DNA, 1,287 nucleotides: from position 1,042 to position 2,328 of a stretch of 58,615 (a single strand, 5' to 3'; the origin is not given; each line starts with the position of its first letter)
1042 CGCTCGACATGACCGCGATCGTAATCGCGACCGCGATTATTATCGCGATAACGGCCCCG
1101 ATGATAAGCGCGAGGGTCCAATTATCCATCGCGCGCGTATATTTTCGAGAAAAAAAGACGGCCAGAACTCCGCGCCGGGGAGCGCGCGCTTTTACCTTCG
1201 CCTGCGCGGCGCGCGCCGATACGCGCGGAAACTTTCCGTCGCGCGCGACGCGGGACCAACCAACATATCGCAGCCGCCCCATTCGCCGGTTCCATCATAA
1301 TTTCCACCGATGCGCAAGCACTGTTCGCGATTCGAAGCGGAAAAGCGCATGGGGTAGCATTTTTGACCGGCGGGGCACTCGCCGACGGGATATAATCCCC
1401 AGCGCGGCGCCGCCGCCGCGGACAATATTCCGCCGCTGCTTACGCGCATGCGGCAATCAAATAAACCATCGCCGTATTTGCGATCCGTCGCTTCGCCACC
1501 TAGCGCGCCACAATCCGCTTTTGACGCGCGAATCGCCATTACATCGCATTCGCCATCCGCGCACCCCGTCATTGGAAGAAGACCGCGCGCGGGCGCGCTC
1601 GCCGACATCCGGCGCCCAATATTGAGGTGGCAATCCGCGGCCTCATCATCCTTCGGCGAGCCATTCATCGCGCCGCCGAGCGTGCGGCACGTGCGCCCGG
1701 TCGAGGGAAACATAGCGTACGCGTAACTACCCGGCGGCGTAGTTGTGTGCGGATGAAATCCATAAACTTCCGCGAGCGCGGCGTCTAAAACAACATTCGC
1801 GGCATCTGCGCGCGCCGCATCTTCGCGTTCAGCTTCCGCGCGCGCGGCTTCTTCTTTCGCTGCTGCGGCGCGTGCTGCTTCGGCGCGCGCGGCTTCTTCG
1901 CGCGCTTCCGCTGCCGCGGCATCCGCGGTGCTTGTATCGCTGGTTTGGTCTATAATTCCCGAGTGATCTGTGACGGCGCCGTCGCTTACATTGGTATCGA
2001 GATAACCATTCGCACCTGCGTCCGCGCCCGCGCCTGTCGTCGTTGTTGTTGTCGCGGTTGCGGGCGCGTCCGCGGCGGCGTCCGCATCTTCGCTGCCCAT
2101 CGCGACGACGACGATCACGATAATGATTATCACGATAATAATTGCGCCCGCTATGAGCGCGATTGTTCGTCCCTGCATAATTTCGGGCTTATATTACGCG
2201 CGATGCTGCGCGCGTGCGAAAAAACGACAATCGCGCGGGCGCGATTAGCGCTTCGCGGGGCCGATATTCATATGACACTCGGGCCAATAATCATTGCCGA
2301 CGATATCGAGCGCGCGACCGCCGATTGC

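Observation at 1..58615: Dispersed 24/30-nt in-frame repeat (core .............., peptide SD(D/G)NT(P/S)RAS[V]) embedded in a dozen or more unrelated genes, including core replication and transcription genes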

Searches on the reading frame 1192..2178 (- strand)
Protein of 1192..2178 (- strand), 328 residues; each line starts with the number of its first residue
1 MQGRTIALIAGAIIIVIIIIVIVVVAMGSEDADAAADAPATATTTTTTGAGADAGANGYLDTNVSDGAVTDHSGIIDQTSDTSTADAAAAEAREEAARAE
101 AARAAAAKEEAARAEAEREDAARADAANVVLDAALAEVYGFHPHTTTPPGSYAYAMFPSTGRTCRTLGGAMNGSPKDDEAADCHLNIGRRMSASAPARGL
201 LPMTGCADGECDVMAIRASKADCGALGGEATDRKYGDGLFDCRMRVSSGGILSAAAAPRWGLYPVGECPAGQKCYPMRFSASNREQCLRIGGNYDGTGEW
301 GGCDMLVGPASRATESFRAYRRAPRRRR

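Call 53: search_protein_families(library=pfam, proteins=[window:1192-2178:-], max_evalue=0.01)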
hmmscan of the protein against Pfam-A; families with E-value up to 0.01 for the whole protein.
window:1192-2178:- (328 aa): 0 families
